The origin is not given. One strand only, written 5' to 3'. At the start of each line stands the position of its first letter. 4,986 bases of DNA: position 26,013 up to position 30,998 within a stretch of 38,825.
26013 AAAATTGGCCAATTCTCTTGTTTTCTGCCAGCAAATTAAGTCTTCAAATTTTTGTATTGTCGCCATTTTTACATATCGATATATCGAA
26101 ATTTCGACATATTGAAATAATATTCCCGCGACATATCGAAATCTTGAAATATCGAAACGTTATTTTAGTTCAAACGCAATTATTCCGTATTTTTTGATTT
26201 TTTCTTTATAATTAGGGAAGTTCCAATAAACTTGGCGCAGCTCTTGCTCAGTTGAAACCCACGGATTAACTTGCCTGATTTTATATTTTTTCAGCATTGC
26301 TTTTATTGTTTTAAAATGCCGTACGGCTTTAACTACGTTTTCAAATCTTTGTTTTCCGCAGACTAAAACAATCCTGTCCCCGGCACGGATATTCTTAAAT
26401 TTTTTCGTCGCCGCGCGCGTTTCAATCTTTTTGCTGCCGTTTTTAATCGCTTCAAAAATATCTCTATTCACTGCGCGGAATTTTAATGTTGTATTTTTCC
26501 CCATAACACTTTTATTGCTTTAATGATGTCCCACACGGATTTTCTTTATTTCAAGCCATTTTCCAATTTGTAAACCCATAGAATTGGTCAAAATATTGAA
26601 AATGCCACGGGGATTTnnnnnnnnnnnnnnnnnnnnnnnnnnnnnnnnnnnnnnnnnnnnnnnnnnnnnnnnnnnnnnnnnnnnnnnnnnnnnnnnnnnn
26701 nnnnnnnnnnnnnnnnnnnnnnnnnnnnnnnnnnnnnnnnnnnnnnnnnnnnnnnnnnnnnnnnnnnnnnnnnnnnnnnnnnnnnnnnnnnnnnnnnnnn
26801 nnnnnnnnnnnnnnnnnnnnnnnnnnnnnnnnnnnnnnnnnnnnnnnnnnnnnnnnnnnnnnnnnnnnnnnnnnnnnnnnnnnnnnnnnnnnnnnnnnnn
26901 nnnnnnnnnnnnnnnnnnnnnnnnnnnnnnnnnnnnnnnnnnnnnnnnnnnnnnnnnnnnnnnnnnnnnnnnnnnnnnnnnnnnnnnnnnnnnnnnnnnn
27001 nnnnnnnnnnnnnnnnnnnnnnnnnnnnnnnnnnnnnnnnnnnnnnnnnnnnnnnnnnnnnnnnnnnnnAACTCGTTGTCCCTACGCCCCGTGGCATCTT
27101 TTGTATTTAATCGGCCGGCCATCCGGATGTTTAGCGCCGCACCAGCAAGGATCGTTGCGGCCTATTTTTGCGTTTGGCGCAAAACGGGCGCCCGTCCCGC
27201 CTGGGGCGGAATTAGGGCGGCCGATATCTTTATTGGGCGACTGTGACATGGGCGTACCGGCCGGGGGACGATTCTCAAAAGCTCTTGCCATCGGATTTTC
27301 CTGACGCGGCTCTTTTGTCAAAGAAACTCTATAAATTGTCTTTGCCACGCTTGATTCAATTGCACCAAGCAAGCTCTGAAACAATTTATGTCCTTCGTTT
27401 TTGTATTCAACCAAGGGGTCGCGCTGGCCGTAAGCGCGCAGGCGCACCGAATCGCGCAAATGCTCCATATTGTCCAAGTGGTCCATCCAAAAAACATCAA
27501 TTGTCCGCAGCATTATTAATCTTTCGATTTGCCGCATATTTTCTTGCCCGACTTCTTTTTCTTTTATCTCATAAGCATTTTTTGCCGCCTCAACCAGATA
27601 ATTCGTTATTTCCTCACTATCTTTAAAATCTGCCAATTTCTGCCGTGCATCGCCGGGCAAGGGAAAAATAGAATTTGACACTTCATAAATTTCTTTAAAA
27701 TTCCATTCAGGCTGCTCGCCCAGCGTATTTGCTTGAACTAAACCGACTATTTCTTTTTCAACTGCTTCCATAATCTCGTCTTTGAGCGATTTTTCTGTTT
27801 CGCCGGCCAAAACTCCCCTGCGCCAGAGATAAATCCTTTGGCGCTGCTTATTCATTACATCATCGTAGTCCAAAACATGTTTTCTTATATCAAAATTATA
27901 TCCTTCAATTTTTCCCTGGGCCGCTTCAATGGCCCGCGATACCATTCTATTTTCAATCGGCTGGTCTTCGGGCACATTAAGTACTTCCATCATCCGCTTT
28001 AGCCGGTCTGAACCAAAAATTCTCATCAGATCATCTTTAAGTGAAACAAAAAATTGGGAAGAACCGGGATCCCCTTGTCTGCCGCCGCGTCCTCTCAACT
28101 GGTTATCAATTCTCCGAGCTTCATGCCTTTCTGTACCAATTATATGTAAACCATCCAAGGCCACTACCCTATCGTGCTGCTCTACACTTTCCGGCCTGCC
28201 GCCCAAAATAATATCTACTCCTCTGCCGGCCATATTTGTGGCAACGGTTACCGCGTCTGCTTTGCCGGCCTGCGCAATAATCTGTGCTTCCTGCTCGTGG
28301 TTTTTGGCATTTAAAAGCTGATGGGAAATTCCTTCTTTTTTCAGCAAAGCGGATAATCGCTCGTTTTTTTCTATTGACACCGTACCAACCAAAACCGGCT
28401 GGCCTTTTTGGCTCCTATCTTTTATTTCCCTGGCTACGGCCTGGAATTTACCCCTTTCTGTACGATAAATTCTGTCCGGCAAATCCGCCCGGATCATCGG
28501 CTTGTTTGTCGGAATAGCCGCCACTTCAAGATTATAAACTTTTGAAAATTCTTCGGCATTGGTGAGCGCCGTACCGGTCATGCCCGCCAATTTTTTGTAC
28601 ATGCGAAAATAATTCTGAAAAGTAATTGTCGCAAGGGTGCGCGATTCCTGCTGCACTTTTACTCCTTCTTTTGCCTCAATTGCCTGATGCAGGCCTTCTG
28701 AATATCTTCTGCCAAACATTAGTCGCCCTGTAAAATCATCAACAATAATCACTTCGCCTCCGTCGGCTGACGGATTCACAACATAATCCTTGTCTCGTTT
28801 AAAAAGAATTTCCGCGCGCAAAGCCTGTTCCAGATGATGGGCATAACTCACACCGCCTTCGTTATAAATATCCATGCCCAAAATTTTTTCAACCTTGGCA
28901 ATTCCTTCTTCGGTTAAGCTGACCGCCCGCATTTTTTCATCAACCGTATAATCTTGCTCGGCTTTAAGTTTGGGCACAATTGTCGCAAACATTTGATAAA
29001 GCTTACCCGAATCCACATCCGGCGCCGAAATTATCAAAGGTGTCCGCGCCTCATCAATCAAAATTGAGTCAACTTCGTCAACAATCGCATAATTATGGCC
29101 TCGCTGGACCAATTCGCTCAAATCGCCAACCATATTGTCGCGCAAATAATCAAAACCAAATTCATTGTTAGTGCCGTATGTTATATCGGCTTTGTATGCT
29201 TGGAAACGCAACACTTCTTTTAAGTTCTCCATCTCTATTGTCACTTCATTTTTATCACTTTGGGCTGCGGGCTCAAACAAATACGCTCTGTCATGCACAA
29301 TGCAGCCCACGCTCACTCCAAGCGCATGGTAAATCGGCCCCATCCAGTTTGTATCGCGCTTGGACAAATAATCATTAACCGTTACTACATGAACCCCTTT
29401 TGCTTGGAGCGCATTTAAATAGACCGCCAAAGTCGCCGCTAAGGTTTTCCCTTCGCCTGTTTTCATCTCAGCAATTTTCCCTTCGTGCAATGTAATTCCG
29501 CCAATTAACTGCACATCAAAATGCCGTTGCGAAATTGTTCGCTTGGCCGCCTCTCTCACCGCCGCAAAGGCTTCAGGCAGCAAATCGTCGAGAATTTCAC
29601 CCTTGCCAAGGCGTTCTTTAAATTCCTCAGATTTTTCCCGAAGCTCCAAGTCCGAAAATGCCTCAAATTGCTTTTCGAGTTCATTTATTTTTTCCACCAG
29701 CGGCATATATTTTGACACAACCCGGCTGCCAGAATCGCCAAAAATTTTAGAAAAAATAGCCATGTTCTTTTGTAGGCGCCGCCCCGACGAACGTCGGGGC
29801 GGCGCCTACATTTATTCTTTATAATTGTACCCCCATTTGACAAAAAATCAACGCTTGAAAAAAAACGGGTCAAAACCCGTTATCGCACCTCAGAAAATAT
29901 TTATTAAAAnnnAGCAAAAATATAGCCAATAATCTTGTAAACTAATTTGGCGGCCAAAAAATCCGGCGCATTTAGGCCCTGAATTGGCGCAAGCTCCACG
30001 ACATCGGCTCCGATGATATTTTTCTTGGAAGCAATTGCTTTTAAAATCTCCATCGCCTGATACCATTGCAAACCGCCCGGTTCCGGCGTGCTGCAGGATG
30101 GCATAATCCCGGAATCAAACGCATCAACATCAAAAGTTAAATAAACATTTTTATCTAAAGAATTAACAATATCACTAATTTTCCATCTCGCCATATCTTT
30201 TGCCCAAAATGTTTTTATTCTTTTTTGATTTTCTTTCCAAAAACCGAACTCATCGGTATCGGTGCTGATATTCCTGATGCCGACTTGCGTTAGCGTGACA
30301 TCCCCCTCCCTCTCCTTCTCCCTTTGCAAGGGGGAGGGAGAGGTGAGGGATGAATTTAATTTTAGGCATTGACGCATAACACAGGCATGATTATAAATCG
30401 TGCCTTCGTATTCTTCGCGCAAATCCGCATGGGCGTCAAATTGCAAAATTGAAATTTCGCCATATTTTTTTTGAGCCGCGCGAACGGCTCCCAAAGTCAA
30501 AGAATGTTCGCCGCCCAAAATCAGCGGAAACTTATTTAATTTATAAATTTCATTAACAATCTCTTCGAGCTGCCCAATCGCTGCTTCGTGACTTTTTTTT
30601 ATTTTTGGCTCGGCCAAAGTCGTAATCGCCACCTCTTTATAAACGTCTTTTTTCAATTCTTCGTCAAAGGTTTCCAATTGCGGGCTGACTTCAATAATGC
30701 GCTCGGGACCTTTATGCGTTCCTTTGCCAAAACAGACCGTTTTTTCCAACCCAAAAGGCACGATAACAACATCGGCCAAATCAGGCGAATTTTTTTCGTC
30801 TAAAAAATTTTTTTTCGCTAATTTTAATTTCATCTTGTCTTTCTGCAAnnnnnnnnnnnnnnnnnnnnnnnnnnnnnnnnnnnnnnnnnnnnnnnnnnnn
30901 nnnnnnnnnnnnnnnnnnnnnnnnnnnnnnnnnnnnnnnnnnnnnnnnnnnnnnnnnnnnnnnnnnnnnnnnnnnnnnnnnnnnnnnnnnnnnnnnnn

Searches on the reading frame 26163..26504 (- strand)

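Call 66: search_protein_families(library=pfam, proteins=[window:26163-26504:-])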
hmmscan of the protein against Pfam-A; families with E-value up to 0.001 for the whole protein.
window:26163-26504:- (114 aa): 1 family
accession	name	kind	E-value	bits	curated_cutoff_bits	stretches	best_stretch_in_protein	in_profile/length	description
PF04266.20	ASCH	-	2e-06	28.9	21.2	1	15-112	6-100/103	ASCH domain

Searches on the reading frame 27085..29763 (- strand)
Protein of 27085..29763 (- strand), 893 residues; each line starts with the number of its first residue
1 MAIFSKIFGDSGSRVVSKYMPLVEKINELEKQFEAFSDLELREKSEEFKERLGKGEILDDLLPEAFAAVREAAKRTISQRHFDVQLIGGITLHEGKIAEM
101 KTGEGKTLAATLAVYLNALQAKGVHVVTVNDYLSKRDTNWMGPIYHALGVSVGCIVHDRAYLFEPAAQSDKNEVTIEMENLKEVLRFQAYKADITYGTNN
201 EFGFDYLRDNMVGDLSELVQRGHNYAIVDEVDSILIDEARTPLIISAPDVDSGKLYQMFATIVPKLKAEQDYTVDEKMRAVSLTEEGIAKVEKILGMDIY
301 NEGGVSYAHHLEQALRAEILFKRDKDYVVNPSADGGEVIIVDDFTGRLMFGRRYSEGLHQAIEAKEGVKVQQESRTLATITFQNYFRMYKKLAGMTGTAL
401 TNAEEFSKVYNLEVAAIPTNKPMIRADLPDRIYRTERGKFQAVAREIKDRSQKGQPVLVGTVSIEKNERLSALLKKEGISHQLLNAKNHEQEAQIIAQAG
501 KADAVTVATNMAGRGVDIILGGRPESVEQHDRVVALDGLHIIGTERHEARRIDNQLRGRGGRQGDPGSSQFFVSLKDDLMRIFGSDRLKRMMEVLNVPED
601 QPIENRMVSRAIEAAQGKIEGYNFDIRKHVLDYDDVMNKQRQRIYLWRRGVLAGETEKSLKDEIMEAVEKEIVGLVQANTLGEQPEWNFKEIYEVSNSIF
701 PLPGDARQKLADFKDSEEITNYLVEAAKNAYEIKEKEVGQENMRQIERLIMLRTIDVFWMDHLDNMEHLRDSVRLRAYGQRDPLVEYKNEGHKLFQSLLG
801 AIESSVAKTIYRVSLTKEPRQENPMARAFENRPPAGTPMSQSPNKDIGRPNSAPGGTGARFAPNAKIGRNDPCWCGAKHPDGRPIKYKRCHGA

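Call 66: search_protein_families(library=pfam, proteins=[window:27085-29763:-])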
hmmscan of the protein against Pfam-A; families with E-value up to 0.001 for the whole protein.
window:27085-29763:- (893 aa): 6 families
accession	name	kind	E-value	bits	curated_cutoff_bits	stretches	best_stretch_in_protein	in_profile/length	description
PF07517.20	SecA_DEAD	-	2.3e-123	411.6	24.6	1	5-407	2-290/290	SecA DEAD-like domain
PF21090.3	P-loop_SecA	-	4.7e-80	268.5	27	2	422-527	1-106/205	SecA P-loop domain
PF07516.18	SecA_SW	-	8e-64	215.8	26.7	1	602-813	1-199/200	SecA Wing and Scaffold domain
PF01043.26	SecA_PP_bind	-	1.8e-37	128.7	23.5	1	253-363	3-110/110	SecA preprotein cross-linking domain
PF00271.37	Helicase_C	-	0.00025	21.7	23.5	1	439-518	2-81/110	Helicase conserved C-terminal domain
PF02810.21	SEC-C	-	0.00068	19.9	20.4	0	869-876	1-8/19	SEC-C motif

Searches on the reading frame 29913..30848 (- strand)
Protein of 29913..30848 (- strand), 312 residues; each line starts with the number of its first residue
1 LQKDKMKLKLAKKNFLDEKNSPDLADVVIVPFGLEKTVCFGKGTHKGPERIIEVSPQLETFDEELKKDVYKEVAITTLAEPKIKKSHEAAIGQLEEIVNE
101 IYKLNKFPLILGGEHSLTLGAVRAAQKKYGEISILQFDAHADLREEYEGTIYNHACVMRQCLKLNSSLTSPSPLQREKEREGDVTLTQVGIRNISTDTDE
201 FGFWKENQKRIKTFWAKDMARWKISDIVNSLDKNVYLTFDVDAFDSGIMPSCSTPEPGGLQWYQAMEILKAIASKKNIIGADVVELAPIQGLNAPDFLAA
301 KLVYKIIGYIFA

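Call 66: search_protein_families(library=pfam, proteins=[window:29913-30848:-])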
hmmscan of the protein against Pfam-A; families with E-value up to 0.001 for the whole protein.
window:29913-30848:- (312 aa): 1 family
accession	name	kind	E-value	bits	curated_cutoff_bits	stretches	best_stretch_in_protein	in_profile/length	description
PF00491.26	Arginase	-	2.1e-61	208.3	22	1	25-306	1-277/280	Arginase family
